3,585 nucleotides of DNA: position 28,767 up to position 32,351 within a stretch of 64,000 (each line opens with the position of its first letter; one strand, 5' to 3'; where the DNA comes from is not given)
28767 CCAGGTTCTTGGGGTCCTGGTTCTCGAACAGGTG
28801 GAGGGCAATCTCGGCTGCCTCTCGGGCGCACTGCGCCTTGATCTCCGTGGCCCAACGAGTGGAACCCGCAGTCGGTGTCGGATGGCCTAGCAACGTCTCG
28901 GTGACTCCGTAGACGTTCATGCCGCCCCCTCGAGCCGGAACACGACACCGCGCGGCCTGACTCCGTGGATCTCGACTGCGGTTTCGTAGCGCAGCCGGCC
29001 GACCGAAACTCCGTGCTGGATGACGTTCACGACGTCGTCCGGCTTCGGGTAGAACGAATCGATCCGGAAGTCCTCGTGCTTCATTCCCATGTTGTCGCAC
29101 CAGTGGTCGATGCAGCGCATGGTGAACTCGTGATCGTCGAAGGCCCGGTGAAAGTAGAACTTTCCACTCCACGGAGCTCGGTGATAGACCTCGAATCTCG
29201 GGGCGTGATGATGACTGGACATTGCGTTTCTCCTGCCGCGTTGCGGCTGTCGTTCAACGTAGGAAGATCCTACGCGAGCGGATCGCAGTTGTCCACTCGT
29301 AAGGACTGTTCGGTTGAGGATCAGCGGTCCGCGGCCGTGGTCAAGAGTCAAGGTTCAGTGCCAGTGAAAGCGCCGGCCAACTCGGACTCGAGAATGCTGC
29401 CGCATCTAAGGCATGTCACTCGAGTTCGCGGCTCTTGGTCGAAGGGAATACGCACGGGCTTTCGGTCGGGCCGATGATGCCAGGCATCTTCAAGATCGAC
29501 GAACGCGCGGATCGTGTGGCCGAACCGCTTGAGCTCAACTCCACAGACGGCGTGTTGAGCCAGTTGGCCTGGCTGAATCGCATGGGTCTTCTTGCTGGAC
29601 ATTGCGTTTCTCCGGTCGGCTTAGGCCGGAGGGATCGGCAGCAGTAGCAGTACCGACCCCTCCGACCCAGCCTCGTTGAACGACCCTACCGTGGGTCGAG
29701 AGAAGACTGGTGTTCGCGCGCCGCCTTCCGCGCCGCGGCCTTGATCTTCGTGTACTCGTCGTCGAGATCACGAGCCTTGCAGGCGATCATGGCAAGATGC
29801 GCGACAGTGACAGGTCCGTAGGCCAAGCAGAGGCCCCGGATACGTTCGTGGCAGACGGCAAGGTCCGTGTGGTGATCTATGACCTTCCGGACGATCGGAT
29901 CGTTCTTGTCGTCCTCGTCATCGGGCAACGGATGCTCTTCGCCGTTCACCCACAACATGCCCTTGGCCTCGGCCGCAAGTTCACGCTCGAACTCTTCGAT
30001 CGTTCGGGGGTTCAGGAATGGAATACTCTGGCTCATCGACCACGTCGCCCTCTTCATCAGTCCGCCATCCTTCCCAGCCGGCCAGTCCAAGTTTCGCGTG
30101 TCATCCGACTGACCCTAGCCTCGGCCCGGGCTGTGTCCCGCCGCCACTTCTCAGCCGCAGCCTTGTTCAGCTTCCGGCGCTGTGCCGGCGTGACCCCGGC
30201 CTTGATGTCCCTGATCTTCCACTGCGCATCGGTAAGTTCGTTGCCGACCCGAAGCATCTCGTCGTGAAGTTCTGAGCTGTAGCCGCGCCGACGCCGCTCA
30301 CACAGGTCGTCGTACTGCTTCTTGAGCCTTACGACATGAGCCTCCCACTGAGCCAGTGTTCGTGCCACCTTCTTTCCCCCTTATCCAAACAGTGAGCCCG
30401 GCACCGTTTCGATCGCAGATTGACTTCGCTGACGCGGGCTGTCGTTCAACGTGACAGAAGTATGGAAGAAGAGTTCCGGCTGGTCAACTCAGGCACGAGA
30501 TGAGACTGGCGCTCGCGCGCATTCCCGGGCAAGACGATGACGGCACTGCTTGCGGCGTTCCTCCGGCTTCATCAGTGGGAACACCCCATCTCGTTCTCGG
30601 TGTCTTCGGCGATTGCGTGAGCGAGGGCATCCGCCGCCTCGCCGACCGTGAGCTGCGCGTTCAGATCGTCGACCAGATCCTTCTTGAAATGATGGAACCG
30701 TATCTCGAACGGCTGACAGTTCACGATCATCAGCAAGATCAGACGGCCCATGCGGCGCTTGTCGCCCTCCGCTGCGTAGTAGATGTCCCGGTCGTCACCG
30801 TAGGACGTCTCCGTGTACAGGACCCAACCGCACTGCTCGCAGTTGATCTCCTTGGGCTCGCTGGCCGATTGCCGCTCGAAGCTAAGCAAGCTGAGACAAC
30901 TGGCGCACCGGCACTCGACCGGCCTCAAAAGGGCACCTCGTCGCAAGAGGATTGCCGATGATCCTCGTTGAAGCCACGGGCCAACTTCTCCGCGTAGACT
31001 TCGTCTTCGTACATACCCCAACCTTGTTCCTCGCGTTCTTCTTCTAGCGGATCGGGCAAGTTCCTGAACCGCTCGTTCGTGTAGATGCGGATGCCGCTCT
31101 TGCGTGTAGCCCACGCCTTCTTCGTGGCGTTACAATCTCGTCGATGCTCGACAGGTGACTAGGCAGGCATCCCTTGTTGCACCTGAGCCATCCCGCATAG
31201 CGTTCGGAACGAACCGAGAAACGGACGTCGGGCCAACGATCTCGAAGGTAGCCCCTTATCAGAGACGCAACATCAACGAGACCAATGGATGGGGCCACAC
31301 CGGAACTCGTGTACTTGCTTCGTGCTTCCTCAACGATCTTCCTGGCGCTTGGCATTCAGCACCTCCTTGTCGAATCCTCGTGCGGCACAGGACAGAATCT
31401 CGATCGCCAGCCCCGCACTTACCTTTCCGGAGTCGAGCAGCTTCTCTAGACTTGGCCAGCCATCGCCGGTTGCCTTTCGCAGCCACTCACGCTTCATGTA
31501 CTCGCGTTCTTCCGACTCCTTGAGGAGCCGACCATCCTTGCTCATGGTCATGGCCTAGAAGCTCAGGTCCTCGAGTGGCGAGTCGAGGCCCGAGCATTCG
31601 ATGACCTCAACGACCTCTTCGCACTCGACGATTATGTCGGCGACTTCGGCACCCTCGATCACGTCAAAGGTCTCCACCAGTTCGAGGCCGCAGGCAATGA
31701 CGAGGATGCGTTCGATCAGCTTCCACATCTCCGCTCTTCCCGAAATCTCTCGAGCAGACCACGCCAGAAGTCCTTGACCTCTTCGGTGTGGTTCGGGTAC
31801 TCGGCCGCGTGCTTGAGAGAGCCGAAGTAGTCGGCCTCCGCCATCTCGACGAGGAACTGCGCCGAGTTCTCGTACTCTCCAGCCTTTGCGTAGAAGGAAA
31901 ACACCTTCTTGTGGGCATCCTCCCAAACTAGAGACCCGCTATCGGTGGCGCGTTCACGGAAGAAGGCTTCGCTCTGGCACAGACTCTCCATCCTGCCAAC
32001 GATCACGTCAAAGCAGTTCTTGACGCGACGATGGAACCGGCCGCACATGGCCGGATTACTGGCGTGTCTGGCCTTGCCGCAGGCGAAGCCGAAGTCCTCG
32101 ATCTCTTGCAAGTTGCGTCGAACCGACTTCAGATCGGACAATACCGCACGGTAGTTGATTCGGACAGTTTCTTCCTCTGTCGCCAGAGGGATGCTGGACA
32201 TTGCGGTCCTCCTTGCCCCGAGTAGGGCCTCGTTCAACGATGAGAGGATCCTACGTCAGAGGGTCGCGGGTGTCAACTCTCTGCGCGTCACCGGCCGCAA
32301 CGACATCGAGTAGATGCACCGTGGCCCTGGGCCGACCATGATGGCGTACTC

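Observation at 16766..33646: About 20 dispersed copies of one promoter + transcribed-box + hairpin + RBS module, giving a chain of near-monocistronic micro-gene cassettes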

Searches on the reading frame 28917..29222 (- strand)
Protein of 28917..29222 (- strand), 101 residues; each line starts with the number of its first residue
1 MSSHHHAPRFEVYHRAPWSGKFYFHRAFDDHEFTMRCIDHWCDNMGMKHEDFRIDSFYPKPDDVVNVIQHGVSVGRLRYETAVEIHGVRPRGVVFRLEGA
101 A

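Call 73: list_cluster_members(proteins=[window:28917-29222:-, window:31716-32201:-, window:26577-26831:-, window:23957-24172:-, window:23157-23438:-, window:22741-23082:-, window:30057-30368:-, window:24345-24980:-, window:25328-25717:-, window:27863-28273:-])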
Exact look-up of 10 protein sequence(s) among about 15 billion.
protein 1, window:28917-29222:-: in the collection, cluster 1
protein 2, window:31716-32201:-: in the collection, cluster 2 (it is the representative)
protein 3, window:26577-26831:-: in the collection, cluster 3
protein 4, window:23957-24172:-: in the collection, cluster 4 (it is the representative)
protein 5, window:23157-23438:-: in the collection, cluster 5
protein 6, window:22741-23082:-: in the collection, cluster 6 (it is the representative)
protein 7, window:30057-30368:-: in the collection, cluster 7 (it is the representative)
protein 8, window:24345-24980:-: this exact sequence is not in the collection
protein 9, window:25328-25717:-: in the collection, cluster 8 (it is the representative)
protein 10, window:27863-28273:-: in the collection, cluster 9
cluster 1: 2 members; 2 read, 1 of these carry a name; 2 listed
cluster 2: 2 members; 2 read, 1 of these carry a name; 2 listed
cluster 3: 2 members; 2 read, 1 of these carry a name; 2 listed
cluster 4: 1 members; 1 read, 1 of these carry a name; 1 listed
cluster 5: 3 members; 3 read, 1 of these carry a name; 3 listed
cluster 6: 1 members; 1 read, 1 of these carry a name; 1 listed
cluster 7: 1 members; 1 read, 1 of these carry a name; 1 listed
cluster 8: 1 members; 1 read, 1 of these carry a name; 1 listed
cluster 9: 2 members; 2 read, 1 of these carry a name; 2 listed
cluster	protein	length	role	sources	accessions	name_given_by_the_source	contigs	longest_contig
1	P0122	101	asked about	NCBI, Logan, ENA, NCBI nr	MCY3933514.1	MAG: hypothetical protein OXH70_17530 [Acidobacteria bacterium] | hypothetical protein [Acidobacteriota bacterium]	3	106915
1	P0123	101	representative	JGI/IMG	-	-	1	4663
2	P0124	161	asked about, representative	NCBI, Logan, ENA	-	-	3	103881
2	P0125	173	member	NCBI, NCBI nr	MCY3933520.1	MAG: hypothetical protein OXH70_17560 [Acidobacteria bacterium] | hypothetical protein [Acidobacteriota bacterium]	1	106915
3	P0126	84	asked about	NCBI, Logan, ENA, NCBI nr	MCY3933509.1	MAG: hypothetical protein OXH70_17505 [Acidobacteria bacterium] | hypothetical protein [Acidobacteriota bacterium]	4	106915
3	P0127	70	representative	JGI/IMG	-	-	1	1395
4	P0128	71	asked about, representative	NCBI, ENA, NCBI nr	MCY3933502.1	MAG: hypothetical protein OXH70_17470 [Acidobacteria bacterium] | hypothetical protein [Acidobacteriota bacterium]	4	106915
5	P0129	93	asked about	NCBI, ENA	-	-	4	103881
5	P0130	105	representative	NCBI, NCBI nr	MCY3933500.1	MAG: hypothetical protein OXH70_17460 [Acidobacteria bacterium] | hypothetical protein [Acidobacteriota bacterium]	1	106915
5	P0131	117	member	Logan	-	-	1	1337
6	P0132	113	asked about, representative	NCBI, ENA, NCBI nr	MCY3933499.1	MAG: hypothetical protein OXH70_17455 [Acidobacteria bacterium] | hypothetical protein [Acidobacteriota bacterium]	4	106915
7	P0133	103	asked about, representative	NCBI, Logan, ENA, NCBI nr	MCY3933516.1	MAG: hypothetical protein OXH70_17540 [Acidobacteria bacterium] | hypothetical protein [Acidobacteriota bacterium]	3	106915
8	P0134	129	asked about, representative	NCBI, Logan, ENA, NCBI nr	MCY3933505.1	MAG: hypothetical protein OXH70_17485 [Acidobacteria bacterium] | hypothetical protein [Acidobacteriota bacterium]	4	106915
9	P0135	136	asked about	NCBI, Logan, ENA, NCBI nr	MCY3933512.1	MAG: DUF2958 domain-containing protein [Acidobacteria bacterium] | DUF2958 domain-containing protein [Acidobacteriota bacterium]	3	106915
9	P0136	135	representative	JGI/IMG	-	-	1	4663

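Call 74: find_encoding_contigs(protein=P0123, flank=10000, max_places=4)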
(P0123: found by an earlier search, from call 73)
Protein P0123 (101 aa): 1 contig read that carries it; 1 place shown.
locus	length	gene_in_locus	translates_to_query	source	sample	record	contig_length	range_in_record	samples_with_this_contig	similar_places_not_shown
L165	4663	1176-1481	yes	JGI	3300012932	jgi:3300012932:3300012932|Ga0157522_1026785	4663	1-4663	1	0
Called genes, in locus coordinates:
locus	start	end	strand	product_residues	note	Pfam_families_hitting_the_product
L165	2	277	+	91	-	?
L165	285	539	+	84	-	-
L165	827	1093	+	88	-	-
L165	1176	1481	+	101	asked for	-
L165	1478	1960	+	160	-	-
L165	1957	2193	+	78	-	-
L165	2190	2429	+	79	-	-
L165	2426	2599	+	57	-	-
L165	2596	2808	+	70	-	-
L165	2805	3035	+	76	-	-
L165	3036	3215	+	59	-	-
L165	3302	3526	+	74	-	-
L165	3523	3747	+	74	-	-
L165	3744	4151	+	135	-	PF11171:DUF2958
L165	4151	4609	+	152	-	PF03412:Peptidase_C39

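Call 75: find_encoding_contigs(protein=P0127, flank=10000, max_places=4)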
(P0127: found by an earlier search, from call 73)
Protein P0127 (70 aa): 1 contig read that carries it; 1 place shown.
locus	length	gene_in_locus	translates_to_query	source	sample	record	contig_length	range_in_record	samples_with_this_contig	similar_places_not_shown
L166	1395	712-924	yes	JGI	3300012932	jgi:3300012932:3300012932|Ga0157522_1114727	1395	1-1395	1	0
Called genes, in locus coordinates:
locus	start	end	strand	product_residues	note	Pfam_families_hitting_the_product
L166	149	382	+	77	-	-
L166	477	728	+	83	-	-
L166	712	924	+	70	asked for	-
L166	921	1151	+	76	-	-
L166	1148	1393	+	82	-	?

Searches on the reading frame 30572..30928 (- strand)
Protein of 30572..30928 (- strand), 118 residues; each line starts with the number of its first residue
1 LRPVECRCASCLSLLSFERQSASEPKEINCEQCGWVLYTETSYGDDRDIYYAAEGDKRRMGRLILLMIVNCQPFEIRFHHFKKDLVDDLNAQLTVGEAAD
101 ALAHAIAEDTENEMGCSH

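Call 98: list_cluster_members(proteins=[window:30572-30928:-, window:29686-30057:-, window:25978-26211:-, window:25717-25932:-, window:25080-25331:-, window:22365-22619:-, window:21369-21809:-, window:32988-33155:-, window:32256-32561:-, window:31044-31355:-])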
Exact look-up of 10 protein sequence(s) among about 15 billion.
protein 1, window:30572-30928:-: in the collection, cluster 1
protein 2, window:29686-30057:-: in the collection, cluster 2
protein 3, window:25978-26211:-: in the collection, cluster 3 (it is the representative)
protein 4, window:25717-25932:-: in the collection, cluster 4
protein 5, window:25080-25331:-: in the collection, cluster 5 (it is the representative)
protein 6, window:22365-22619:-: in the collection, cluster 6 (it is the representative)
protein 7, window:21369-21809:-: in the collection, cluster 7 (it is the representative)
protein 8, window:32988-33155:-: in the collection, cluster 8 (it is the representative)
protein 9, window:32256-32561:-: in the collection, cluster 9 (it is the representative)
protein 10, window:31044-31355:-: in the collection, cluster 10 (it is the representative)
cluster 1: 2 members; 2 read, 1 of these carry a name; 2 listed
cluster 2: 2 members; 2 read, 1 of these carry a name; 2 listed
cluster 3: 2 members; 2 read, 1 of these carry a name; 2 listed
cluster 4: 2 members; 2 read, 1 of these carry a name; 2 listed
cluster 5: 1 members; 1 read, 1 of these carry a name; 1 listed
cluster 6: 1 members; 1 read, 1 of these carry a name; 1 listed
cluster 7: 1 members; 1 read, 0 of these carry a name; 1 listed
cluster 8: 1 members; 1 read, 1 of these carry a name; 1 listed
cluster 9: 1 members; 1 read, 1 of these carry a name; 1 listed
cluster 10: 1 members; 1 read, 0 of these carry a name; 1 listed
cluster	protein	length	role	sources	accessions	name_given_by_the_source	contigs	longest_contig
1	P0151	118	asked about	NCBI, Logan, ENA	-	-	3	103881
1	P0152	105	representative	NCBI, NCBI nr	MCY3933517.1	MAG: hypothetical protein OXH70_17545 [Acidobacteria bacterium] | hypothetical protein [Acidobacteriota bacterium]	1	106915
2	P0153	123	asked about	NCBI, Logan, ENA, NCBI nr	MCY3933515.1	MAG: hypothetical protein OXH70_17535 [Acidobacteria bacterium] | hypothetical protein [Acidobacteriota bacterium]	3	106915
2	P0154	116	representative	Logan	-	-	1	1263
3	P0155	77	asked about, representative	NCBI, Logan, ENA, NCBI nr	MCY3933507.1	MAG: hypothetical protein OXH70_17495 [Acidobacteria bacterium] | hypothetical protein [Acidobacteriota bacterium]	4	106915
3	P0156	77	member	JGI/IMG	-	-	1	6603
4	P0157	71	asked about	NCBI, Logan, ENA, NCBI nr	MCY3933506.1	MAG: hypothetical protein OXH70_17490 [Acidobacteria bacterium] | hypothetical protein [Acidobacteriota bacterium]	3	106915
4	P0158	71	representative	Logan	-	-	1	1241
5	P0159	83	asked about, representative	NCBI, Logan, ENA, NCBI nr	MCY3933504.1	MAG: hypothetical protein OXH70_17480 [Acidobacteria bacterium] | hypothetical protein [Acidobacteriota bacterium]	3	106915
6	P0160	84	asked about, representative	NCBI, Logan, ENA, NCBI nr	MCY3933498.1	MAG: hypothetical protein OXH70_17450 [Acidobacteria bacterium] | hypothetical protein [Acidobacteriota bacterium]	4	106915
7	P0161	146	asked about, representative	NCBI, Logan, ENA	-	-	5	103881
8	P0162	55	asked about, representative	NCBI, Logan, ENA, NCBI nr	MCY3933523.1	MAG: hypothetical protein OXH70_17575 [Acidobacteria bacterium] | hypothetical protein [Acidobacteriota bacterium]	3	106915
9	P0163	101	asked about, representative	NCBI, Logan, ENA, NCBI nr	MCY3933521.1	MAG: hypothetical protein OXH70_17565 [Acidobacteria bacterium] | hypothetical protein [Acidobacteriota bacterium]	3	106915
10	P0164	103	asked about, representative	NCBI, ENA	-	-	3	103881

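Call 99: find_encoding_contigs(protein=P0156, flank=10000, max_places=3)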
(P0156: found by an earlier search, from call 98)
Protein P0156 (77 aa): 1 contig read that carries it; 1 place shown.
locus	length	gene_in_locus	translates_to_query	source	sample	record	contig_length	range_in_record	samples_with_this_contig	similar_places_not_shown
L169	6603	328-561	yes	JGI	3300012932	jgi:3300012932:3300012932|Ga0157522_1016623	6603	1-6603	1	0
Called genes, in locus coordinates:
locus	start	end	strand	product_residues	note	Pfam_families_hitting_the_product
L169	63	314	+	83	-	-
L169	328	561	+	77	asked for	-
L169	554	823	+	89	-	-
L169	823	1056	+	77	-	-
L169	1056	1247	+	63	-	-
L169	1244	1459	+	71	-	-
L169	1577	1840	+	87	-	-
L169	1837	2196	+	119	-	-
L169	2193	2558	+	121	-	-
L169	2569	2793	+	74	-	-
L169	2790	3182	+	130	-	-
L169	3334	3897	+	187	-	-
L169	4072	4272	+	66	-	-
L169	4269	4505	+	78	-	-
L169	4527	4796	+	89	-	-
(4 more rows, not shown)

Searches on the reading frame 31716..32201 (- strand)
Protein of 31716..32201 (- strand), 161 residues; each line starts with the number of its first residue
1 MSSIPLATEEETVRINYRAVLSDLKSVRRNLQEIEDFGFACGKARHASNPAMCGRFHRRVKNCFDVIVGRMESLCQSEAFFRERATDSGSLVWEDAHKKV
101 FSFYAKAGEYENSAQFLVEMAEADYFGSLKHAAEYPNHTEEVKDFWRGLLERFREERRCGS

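Call 17: find_encoding_contigs(protein=window:31716-32201:-, flank=10000, max_places=6)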
Protein window:31716-32201:- (161 aa): 7 contigs read that carry it; 4 places shown.
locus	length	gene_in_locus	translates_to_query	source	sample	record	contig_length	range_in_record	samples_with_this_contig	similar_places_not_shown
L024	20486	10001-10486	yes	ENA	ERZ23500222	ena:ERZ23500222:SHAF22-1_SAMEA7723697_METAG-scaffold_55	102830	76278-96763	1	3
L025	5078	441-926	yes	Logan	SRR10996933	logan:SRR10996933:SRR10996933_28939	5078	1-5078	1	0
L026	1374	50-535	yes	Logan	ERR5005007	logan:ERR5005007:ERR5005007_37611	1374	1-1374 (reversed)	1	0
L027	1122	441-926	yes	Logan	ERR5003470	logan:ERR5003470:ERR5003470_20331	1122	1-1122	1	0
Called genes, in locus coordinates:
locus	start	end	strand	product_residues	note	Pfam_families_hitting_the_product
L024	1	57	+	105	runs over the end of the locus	-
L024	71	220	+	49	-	-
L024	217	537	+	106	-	-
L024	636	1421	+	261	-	PF04404:ERF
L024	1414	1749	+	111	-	-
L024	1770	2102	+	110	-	-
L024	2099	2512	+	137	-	-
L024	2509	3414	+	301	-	-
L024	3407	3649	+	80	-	-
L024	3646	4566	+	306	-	-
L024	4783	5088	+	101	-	-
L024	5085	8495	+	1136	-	PF00270:DEAD (weak), PF04851:ResIII, PF00271:Helicase_C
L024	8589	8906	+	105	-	-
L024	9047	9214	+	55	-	-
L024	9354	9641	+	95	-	PF00436:SSB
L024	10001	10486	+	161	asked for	-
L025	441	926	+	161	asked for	-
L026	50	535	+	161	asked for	-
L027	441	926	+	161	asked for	-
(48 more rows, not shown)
